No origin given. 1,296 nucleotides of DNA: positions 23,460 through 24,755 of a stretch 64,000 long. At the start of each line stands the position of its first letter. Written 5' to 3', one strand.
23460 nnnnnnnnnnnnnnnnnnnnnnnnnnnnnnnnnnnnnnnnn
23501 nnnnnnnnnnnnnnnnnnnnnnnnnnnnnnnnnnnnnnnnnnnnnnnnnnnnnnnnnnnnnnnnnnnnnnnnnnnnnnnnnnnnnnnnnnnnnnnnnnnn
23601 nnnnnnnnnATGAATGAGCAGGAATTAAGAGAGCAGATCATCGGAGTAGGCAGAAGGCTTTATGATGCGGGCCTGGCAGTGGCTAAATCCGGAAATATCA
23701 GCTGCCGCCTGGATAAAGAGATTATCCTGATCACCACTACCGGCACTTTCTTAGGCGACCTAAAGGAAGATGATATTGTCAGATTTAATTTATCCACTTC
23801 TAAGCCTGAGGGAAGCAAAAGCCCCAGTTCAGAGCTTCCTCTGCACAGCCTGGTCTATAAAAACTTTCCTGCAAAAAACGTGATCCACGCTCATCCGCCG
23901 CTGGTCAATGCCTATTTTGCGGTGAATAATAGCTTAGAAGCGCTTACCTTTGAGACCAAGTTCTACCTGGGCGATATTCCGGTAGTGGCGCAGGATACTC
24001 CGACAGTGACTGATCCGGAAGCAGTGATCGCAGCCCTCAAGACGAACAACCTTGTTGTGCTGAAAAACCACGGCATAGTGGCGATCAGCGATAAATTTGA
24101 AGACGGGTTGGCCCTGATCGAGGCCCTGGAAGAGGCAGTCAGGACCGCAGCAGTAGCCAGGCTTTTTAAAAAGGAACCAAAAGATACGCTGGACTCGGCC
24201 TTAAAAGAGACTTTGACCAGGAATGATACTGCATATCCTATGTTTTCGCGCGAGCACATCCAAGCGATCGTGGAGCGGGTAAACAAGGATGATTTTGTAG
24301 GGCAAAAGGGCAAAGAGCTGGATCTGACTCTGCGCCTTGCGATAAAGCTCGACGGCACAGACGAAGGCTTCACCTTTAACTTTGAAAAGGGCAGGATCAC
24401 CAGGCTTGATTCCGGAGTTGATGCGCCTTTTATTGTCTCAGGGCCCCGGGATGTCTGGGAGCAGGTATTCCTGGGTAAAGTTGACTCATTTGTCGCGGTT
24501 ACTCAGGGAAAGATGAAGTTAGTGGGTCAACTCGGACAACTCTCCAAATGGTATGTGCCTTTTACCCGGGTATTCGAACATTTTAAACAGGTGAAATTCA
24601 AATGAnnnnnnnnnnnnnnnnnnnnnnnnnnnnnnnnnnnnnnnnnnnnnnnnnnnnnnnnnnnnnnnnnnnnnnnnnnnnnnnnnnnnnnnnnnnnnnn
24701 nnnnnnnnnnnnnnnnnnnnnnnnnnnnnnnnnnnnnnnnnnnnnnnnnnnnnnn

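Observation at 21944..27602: Nucleoside phosphorylase - eIF-2B-type isomerase - class II aldolase - ALDH - acyl-CoA ligase: a DHAP-shunt-like 5'-deoxynucleoside salvage cluster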

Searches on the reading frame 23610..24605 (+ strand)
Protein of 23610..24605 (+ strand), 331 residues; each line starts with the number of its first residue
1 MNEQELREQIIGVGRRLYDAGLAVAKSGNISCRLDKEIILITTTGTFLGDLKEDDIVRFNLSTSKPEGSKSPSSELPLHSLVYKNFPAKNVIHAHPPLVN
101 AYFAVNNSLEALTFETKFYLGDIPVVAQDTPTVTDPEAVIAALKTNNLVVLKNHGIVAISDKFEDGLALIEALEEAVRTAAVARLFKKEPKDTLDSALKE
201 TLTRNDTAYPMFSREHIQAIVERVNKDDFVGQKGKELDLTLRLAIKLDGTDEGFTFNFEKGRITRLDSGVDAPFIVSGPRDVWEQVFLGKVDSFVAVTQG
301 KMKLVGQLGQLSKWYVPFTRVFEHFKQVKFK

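Call 3: search_protein_families(library=pfam, proteins=[window:23610-24605:+])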
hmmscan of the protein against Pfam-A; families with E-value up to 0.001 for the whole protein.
window:23610-24605:+ (331 aa): 2 families
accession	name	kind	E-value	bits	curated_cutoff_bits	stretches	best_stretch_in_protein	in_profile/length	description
PF00596.27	Aldolase_II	-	7.2e-34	117.7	22.2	1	8-179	1-181/183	Class II Aldolase and Adducin N-terminal domain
PF02036.22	SCP2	-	0.00033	21.4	21.3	1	242-309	23-91/101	SCP-2 sterol transfer family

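Call 4: search_protein_families(library=ncbifam, proteins=[window:23610-24605:+])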
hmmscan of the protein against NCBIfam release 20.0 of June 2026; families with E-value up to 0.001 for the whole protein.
window:23610-24605:+ (331 aa): 29 families (the best 25 are shown)
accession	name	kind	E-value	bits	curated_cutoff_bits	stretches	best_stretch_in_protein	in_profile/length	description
NF006413.0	PRK08660.1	equivalog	3.5e-32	111.7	203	1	8-188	4-182/184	aldolase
NF043034.1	OxoTetrPhDc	equivalog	1.1e-24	87.4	250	1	2-183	1-188/205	3-oxo-tetronate 4-phosphate decarboxylase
NF040649.1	FucA_Meth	equivalog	1.9e-23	83.3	250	1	8-182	4-175/179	L-fuculose phosphate aldolase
NF006208.0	PRK08333.1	equivalog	5.8e-20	71.7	267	1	6-178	5-178/189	aldolase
NF005123.0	PRK06557.1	subfamily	3e-19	69.6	251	1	4-206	10-217/223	L-ribulose-5-phosphate 4-epimerase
NF006672.0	PRK09220.1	equivalog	4.8e-19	68.5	226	1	2-98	7-104/209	methylthioribulose 1-phosphate dehydratase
NF005302.0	PRK06833.1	equivalog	5.8e-19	68.4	264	1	4-176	4-179/214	L-fuculose-phosphate aldolase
NF053831.1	RU1PAldHalo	equivalog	8.4e-18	64.6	300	1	7-204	6-202/208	ribulose-1-phosphate aldolase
NF005984.0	PRK08087.1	subfamily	6.7e-17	62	264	1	1-174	1-175/215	L-fuculose-phosphate aldolase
TIGR03328.1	salvage_mtnB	equivalog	2.2e-14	53.4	137.05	1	11-174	2-182/194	methylthioribulose 1-phosphate dehydratase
TIGR01086.1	fucA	equivalog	2.2e-13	50.4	400.25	1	3-174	2-174/214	L-fuculose-phosphate aldolase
NF006047.0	PRK08193.1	subfamily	5.4e-12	45.8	257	1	4-128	3-130/231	L-ribulose-5-phosphate 4-epimerase AraD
NF004527.0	PRK05874.1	equivalog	8.4e-12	45.1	308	1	15-175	16-181/218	L-fuculose-phosphate aldolase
NF009003.0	PRK12348.1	subfamily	4.5e-11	42.8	331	1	4-128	2-129/228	L-ribulose-5-phosphate 4-epimerase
NF004979.0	PRK06357.1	equivalog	1.8e-10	40.5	216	1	5-188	5-203/221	hypothetical protein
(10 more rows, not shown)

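Call 10: find_encoding_contigs(protein=window:23610-24602:+, flank=10000, max_places=10)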
Protein window:23610-24602:+ (331 aa): no gene with exactly this product is on record in the collection.
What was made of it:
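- Tried and rejected: The first attempt found no record (call 10).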

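Call 18: find_homologous_proteins(query=window:23610-24602:+)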
Query window:23610-24602:+ (331 aa): 1127 proteins with E <= 0.001 among 7087 candidates; the best 120 are listed.
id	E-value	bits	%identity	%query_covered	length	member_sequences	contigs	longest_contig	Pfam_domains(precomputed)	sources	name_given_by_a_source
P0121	4.5e-215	731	100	100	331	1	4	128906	PF00596.28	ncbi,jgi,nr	ncbi:MAG: hypothetical protein FJZ09_02000 [Candidatus Omnitrophica bacterium]|nr:hypothetical prote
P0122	1.7e-187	640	88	99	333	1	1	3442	PF00596.28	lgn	-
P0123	2.9e-165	567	76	100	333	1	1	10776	PF00596.28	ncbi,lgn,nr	ncbi:MAG: class II aldolase/adducin family protein [Candidatus Omnitrophica bacterium]|nr:class II a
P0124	7.6e-165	566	76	99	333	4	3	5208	PF00596.28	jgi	jgi:L-fuculose-phosphate aldolase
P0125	1.1e-163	562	75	100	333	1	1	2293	PF00596.28,PF02036.23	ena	-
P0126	1.7e-163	561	75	100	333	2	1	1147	PF00596.28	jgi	-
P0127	5.7e-163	559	76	99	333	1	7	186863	PF00596.28,PF02036.23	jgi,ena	jgi:L-fuculose-phosphate aldolase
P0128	6.3e-163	559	75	99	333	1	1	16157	PF00596.28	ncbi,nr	ncbi:MAG: class II aldolase/adducin family protein [Candidatus Omnitrophica bacterium]|nr:class II a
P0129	1.3e-161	555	75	98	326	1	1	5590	PF00596.28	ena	-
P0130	1.6e-161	555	76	100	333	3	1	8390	PF00596.28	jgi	jgi:L-fuculose-phosphate aldolase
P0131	2.0e-161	554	75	99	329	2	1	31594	PF00596.28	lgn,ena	-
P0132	2.0e-160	551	73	98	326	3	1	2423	PF00596.28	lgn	-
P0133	2.5e-160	551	74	100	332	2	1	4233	PF00596.28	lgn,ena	-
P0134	1.1e-159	549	74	99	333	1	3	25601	PF00596.28,PF02036.23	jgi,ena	-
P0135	1.8e-159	548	75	99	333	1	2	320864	PF00596.28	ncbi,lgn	-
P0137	3.5e-159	547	75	100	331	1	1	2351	PF00596.28,PF02036.23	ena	-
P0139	4.4e-159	547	74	98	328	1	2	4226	PF00596.28,PF02036.23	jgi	jgi:L-fuculose-phosphate aldolase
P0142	1.8e-158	545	75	98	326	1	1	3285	PF00596.28,PF02036.23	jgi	jgi:L-fuculose-phosphate aldolase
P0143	2.2e-158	544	75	100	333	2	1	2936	PF00596.28,PF02036.23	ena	-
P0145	1.3e-157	542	74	100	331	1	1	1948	PF00596.28,PF02036.23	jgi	jgi:L-fuculose-phosphate aldolase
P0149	4.6e-157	540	73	100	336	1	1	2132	PF00596.28,PF02036.23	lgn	-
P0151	4.7e-157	540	74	100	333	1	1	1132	PF00596.28,PF02036.23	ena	-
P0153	1.7e-156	538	73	99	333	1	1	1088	PF00596.28,PF02036.23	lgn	-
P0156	1.7e-155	535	72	99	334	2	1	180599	PF00596.28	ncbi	ncbi:MAG: class II aldolase/adducin family protein [Candidatus Omnitrophota bacterium]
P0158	2.4e-155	534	71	100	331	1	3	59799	PF00596.28,PF02036.23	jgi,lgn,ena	jgi:L-fuculose-phosphate aldolase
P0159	3.1e-155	534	71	100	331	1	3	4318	PF00596.28,PF02036.23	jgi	jgi:L-fuculose-phosphate aldolase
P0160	5.1e-155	533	72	98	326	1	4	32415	PF00596.28,PF02036.23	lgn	-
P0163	1.1e-154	532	73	99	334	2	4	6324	PF00596.28,PF02036.23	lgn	-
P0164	1.5e-154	532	72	100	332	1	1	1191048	PF00596.28,PF02036.23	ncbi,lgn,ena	-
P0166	3.3e-154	531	71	100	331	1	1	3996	PF00596.28,PF02036.23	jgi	jgi:L-fuculose-phosphate aldolase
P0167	3.3e-154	531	72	99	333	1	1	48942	PF00596.28,PF02036.23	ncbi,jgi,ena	ncbi:MAG: class II aldolase/adducin family protein [Candidatus Omnitrophota bacterium]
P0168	3.4e-154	531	71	100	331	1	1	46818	PF00596.28,PF02036.23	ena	-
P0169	4.6e-154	530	71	100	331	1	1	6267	PF00596.28,PF02036.23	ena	-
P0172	7.2e-154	529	73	99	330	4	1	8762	PF00596.28,PF02036.23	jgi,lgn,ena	-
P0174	1.2e-153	529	73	100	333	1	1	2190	PF00596.28,PF02036.23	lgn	-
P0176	2.9e-153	528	72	100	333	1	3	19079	PF00596.28,PF02036.23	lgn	-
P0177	4.7e-153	527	73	100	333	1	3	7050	PF00596.28,PF02036.23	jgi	jgi:L-fuculose-phosphate aldolase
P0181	2.1e-152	525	71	99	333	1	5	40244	PF00596.28,PF02036.23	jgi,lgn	-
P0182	2.2e-152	525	72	100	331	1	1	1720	PF00596.28,PF02036.23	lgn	-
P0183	2.8e-152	524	72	99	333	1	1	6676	PF00596.28,PF02036.23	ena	-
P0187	3.8e-152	524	70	100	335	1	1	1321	PF00596.28,PF02036.23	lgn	-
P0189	5.4e-152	523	71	100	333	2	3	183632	PF00596.28,PF02036.23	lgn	-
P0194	7.7e-152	523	71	99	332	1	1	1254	PF00596.28,PF02036.23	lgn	-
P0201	3.2e-151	521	70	98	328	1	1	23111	PF00596.28,PF02036.23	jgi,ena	-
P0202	3.8e-151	521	70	98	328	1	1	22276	PF00596.28,PF02036.23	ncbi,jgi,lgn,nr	ncbi:MAG: class II aldolase/adducin family protein [Candidatus Omnitrophica bacterium]|jgi:L-fuculos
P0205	4.3e-151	520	72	100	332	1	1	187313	PF00596.28,PF02036.23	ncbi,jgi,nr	ncbi:MAG: class II aldolase/adducin family protein [Candidatus Omnitrophica bacterium]|jgi:L-fuculos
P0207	6.9e-151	520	70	100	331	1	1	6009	PF00596.28,PF02036.23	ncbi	-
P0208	7.3e-151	520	71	99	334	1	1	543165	PF00596.28,PF02036.23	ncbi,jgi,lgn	ncbi:MAG: class II aldolase/adducin family protein [Candidatus Omnitrophota bacterium]|jgi:L-fuculos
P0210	9.9e-151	519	70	100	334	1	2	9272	PF00596.28,PF02036.23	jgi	jgi:L-fuculose-phosphate aldolase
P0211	1.5e-150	519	70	99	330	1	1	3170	PF00596.28,PF02036.23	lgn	-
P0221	3.4e-150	517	72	99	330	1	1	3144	PF00596.28,PF02036.23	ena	-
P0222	3.8e-150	517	70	100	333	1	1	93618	PF00596.28,PF02036.23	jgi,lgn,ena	-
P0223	4.2e-150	517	70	99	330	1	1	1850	PF00596.28,PF02036.23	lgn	-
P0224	4.3e-150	517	71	99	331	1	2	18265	PF00596.28,PF02036.23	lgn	-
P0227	1.0e-149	516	72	100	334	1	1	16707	PF00596.28,PF02036.23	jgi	jgi:L-fuculose-phosphate aldolase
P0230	1.1e-149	516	71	100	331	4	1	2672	PF00596.28,PF02036.23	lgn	-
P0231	1.6e-149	515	71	100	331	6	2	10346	PF00596.28,PF02036.23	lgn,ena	-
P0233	1.6e-149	515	71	100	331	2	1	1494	PF00596.28,PF02036.23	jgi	-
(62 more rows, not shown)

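Call 20: search_solved_structures(query=window:23610-24602:+, show_alignments=4, max_evalue=0.01)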
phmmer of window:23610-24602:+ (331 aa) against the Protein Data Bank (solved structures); distinct sequences matched with E-value up to 0.01: 31.
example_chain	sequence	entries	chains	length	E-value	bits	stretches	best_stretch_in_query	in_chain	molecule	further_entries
6voq_A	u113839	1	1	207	2.4e-15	59.6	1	1-179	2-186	Aldolase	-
2fk5_A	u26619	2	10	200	9.1e-15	57.7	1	12-173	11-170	fuculose-1-phosphate aldolase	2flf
6btd_A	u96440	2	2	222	2.2e-14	56.5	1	4-178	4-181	Fuculose phosphate aldolase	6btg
2irp_A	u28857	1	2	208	3.3e-14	55.9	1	5-102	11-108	Putative aldolase class 2 protein aq_1979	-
4c24_A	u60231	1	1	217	2.8e-13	52.8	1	4-187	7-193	L-FUCULOSE PHOSPHATE ALDOLASE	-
4c25_A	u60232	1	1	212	2.8e-13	52.8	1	4-187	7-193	L-FUCULOSE PHOSPHATE ALDOLASE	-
1dzz_P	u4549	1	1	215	1.6e-11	47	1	3-175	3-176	L-fuculose phosphate aldolase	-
1dzv_P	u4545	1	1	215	1.6e-11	47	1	3-175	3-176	L-fuculose phosphate aldolase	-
1dzw_P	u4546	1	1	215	2e-11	46.7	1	3-175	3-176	L-fuculose phosphate aldolase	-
1dzx_P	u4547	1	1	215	3.9e-11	45.8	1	3-175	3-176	L-fuculose phosphate aldolase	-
1dzu_P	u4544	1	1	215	4.1e-11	45.7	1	3-175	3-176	L-fuculose phosphate aldolase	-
1dzy_P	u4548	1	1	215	4.1e-11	45.7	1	3-175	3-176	L-FUCULOSE-1-PHOSPHATE ALDOLASE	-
1fua_A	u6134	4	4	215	4.1e-11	45.7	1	3-175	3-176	L-FUCULOSE-1-PHOSPHATE ALDOLASE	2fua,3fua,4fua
1e48_P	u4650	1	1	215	4.3e-11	45.6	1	3-175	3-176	L-FUCULOSE 1-PHOSPHATE ALDOLASE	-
1e47_P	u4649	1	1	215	1.1e-10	44.3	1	3-175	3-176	L-FUCULOSE 1-PHOSPHATE ALDOLASE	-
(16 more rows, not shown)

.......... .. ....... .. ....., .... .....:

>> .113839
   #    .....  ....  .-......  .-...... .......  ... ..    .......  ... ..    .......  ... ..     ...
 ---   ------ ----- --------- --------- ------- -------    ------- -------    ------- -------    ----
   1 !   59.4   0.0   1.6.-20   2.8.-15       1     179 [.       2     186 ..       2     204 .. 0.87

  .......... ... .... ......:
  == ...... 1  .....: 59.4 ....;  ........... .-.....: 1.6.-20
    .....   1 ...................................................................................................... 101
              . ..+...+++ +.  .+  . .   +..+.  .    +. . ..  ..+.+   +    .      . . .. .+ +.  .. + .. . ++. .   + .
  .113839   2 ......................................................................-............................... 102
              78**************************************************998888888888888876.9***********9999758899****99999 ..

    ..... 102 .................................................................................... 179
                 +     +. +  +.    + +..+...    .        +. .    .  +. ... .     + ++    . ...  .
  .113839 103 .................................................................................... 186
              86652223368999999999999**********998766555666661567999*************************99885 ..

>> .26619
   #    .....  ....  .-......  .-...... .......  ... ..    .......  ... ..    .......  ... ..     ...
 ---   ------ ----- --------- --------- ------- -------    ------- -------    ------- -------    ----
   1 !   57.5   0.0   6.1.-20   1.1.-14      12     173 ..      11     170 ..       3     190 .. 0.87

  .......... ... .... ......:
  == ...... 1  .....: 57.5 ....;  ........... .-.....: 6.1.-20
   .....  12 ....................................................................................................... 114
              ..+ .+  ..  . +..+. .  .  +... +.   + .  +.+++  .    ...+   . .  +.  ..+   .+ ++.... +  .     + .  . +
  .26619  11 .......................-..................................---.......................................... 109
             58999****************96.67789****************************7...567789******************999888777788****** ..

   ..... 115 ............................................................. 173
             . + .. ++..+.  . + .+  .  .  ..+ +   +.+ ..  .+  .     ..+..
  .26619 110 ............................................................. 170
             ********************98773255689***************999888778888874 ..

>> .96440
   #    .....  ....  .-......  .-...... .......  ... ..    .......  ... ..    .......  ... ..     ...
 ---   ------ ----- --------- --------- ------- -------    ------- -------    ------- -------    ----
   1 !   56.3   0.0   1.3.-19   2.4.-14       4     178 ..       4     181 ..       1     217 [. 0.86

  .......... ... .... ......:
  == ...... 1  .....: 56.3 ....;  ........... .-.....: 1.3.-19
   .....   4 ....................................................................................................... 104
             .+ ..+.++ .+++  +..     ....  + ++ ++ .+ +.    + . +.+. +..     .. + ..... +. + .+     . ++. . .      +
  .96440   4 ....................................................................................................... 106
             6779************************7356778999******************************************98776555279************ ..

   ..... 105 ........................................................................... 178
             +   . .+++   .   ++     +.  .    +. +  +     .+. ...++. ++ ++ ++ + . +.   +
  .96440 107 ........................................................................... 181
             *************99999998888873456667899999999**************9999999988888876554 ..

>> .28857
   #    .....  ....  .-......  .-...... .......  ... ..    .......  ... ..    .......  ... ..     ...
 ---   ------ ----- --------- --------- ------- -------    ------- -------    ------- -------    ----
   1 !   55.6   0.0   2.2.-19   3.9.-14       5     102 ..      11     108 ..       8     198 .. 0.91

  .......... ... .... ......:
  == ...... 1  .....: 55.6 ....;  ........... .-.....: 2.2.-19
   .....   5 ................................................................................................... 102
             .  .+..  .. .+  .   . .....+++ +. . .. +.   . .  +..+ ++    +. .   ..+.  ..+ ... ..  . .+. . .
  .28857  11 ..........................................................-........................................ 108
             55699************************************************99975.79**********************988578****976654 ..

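Call 26: find_related_loci(query=A1, collection=genome_contigs, flank=10000)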
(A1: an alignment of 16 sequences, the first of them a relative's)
Query A1 (331 aa) in genome_contigs; peptide patterns used: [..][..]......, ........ (x = any residue, [..] = any of these).
209 stretches matched a pattern; 143 encode a relative of the query (tblastn E <= 1e-3); the best 80 are kept; 80 distinct loci.
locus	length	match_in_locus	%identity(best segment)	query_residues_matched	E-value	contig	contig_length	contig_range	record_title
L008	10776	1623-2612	76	2-331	2e-174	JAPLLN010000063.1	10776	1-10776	MAG: Candidatus Omnitrophota bacterium isolate LacPavin_0419_WC70S_MAG_47_9 LacPavin_0419_WC70S_scaffold_294150, whole g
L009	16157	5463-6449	75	3-331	6e-171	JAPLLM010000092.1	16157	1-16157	MAG: Candidatus Omnitrophota bacterium isolate LacPavin_0419_WC70L_MAG_46_7 LacPavin_0419_WC70L_scaffold_517102, whole g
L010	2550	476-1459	73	4-331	1e-179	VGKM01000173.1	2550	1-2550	MAG: Candidatus Omnitrophota bacterium isolate K_DeepCast_150m_m1_084 K_DeepCast_150m_m1_084_Ga0194126_10089833, whole g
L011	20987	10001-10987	75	3-331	7e-168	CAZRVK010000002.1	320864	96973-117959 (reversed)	MAG TPA_asm: uncultured Planctomycetales bacterium isolate binchicken_co117_54 genome assembly, contig: NODE_19_length_3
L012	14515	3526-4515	74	2-331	6e-167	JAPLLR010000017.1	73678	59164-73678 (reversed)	MAG: Candidatus Omnitrophota bacterium isolate LacPavin_0920_SED3_MAG_45_14 LacPavin_0920_SED3_scaffold_1981364, whole g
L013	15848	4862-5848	72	3-331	2e-165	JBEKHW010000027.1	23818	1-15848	MAG: Candidatus Omnitrophota bacterium isolate SPRUCE 286 SPRUCE_286_27, whole genome shotgun sequence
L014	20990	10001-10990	72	2-331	5e-165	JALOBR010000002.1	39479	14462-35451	MAG: Candidatus Omnitrophota bacterium isolate SO_2017_LW3 bin 47 NODE_2361_length_39479_cov_1.364657_LW162_2017, whole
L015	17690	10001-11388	74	3-331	6e-164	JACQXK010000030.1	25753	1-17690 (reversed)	MAG: Candidatus Omnitrophota bacterium isolate NC_groundwater_1513_Pr4_B-0.1um_40_4 SR1-18-B1_scaffold_114195, whole gen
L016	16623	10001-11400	74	3-331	9e-164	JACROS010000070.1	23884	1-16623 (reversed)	MAG: Candidatus Omnitrophota bacterium isolate NC_groundwater_1967_Pr3_S-0.2um_38_3 scaffold_469878, whole genome shotgu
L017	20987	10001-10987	72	2-330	1e-163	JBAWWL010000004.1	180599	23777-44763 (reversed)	MAG: Candidatus Omnitrophota bacterium isolate ELA036 MAG036_4, whole genome shotgun sequence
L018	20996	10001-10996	72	1-331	3e-163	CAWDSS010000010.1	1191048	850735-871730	MAG: Candidatus Omnitrophota bacterium isolate MFD03726.bin.2.139 genome assembly, contig: contig_50884, whole genome sh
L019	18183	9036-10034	71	1-331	7e-163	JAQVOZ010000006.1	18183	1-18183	MAG: Candidatus Omnitrophota bacterium isolate STF1_192 NODE_7863_length_18183_cov_2.664765_Sandtown_F1, whole genome sh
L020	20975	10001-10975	74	7-331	1e-161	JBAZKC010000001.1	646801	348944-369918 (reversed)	MAG: Candidatus Omnitrophota bacterium isolate SO_2017_LW4_134 scaffold_32_c1_LW137-91_2017, whole genome shotgun sequen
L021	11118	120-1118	71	1-331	3e-161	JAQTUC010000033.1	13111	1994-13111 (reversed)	MAG: Candidatus Omnitrophota bacterium isolate STB_55 NODE_11758_length_13111_cov_3.126848_Sandtown_B, whole genome shot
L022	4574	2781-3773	71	1-331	1e-164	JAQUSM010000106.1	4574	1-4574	MAG: Candidatus Omnitrophota bacterium isolate STD1_97 NODE_77386_length_4574_cov_3.771981_Sandtown_D1, whole genome sho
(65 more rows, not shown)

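Call 30: search_protein_representatives(protein=window:23610-24602:+)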
Query: 331 residues. Proteins with E-value up to 0.001 (for the whole library): 6091; up to 1e-10: 1879; up to 1e-30: 44. The best 150 are listed.
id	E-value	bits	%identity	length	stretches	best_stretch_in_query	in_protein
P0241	1.0e-119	415.6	57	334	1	3-331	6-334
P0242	6.2e-85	301.4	62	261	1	3-236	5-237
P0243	4.6e-78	278.8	59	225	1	112-330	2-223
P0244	6.5e-77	275.0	41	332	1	5-329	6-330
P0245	6.2e-69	248.8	42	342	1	4-329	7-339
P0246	5.2e-67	242.5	40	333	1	5-329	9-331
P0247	3.5e-65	236.5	40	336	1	6-327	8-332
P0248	1.8e-63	230.9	37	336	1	3-330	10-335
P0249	1.4e-62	228.0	39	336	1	3-327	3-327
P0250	1.3e-61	224.8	39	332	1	7-326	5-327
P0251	7.5e-61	222.3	38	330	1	5-328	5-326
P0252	2.8e-60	220.4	56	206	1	3-203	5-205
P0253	2.0e-58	214.3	36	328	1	2-327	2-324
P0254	3.6e-58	213.5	33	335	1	3-327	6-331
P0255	1.8e-56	207.9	39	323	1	1-324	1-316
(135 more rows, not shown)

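Call 32: predict_structure(alignment_id=A1)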
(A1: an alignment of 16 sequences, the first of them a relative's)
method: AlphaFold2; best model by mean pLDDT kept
length: 331 residues; sequences in the alignment: 16
mean_pLDDT: 78.5   pTM: 0.57
mean pLDDT of the five models: 78.5, 74.9, 74.3, 71.3, 68.3
residues with pLDDT >= 90: 82; 70-90: 165; 50-70: 60; < 50: 24
segments of 3 or more residues with pLDDT < 50: 112-115, 186-205
pLDDT, mean of each block of 10 residues (from residue 1): 93 90 76 93 86 92 87 85 89 88 77 51 80 79 89 89 87 76 51 37 55 83 79 78 91 90 89 90 76 65 74 61 68 64
secondary structure, 60 per line:
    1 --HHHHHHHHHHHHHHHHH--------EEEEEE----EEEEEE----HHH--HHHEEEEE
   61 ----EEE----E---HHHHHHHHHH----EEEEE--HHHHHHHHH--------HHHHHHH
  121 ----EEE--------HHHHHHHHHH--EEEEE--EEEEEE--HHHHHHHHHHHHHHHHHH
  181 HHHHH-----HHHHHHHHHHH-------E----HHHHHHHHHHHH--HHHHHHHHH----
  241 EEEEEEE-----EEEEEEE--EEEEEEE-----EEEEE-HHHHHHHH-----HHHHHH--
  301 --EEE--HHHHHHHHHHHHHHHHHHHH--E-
elements in order: H3-19 E28-33 E38-43 E56-60 E65-67 H76-85 E90-94 H97-105 H114-120 E125-127 H136-145 E148-152 E155-160 H163-185 H191-201 H214-225 H228-236 E241-247 E253-259 E262-268 E274-278 H280-287 H293-298 E303-305 H308-327
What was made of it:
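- The relative placement of the SCP2 domain and the active site is not resolved (linker pLDDT below 50, pTM 0.57; call 32).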
